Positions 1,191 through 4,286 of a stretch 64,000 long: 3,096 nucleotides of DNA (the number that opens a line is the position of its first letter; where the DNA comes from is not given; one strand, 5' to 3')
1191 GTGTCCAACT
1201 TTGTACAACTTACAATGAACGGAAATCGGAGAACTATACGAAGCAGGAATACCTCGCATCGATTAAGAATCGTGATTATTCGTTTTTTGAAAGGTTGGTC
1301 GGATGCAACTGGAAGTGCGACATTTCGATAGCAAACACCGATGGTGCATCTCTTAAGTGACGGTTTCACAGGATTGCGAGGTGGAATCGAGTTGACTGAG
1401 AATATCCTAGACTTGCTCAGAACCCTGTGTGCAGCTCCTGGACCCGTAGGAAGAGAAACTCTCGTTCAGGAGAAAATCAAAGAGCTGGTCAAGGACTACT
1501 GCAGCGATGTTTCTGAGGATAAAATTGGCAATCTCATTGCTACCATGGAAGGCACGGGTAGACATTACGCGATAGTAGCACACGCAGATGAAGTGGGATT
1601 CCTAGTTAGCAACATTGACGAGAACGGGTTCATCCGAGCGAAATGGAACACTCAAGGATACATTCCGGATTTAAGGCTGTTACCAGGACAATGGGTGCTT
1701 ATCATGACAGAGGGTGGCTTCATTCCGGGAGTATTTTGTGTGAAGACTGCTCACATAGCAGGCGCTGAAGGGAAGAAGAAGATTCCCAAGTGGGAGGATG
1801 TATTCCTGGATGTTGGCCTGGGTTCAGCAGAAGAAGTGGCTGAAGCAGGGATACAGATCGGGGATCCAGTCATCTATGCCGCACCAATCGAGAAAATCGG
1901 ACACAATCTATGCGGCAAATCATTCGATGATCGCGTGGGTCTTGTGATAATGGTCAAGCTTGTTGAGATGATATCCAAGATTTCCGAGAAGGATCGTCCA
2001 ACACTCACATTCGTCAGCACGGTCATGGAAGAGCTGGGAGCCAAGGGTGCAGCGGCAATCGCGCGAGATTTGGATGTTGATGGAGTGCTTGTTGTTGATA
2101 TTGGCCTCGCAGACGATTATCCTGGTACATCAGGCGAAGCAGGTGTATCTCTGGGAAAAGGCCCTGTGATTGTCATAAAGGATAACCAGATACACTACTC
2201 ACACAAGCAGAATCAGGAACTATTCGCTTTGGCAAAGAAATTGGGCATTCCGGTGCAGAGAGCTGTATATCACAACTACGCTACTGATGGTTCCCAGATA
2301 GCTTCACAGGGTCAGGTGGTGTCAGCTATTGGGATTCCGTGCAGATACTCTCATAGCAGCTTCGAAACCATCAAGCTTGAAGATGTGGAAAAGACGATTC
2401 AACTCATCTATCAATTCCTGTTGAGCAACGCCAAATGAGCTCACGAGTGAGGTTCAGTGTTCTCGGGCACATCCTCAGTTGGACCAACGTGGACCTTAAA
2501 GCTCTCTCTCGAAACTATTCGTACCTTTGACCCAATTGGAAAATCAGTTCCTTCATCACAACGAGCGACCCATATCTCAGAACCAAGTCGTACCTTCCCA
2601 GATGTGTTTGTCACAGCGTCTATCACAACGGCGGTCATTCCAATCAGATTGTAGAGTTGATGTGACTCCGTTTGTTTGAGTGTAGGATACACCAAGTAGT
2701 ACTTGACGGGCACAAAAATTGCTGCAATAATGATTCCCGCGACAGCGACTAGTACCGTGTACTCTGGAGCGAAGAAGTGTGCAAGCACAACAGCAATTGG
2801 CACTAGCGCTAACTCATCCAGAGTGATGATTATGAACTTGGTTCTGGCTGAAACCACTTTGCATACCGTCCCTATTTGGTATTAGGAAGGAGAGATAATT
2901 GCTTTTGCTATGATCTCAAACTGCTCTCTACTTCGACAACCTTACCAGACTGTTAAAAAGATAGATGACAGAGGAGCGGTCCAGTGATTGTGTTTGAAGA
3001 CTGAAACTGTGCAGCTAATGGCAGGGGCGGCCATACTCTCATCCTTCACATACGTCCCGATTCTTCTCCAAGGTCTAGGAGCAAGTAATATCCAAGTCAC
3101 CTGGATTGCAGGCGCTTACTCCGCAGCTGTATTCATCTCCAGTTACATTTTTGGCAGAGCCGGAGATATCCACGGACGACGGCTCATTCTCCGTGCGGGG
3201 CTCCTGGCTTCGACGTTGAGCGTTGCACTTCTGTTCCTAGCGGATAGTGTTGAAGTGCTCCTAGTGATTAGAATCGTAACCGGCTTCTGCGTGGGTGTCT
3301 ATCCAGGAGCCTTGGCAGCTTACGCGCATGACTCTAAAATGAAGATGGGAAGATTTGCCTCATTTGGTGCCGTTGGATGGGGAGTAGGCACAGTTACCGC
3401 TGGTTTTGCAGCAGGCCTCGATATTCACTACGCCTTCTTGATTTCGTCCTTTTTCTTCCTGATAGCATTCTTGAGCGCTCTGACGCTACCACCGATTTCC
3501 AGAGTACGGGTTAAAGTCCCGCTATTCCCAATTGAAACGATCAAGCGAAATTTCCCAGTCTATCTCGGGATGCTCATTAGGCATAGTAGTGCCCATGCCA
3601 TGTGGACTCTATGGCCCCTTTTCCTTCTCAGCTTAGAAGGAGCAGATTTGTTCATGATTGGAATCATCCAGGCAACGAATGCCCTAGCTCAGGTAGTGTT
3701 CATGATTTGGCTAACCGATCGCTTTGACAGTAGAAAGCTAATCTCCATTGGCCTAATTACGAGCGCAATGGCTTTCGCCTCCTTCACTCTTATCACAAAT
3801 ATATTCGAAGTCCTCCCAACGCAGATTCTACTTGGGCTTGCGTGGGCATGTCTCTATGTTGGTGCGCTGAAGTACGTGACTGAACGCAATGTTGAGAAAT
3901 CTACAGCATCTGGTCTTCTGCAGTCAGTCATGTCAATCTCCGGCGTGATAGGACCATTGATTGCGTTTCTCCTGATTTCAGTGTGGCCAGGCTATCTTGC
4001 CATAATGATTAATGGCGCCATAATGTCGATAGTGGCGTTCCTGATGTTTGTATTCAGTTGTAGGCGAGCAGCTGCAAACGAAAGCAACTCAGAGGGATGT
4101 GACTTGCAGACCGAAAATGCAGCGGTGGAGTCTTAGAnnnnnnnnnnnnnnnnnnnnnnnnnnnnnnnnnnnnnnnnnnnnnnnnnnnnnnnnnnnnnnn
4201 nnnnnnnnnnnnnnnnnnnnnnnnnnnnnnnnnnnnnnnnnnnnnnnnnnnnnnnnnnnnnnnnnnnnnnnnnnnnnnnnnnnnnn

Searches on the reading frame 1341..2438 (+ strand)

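Call 12: search_protein_families(library=pfam, proteins=[window:1341-2438:+], max_evalue=0.01)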
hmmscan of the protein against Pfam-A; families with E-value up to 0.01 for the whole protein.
window:1341-2438:+ (365 aa): 3 families
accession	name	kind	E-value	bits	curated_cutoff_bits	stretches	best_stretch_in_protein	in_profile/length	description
PF05343.19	Peptidase_M42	-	1.8e-72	244.3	23.2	1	63-355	1-292/292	M42 glutamyl aminopeptidase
PF01546.33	Peptidase_M20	-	3.5e-08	34.1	24.6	1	195-361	34-205/206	Peptidase family M20/M25/M40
PF02127.20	Peptidase_M18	-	0.0006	19.2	24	1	270-359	336-431/432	Aminopeptidase I zinc metalloprotease (M18)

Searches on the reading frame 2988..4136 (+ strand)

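Call 12: search_protein_families(library=pfam, proteins=[window:2988-4136:+], max_evalue=0.01)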
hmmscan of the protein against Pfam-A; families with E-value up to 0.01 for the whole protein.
window:2988-4136:+ (382 aa): 3 families
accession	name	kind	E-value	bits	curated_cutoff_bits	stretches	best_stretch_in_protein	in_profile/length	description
PF07690.21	MFS_1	-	2e-30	106.3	33.4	2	11-213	7-212/347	Major Facilitator Superfamily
PF00083.30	Sugar_tr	-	3.3e-08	33.3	22.3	1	12-140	20-157/452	Sugar (and other) transporter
PF05977.19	MFS_3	-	0.0071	15.3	27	1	200-288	232-323/524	Transmembrane secretion effector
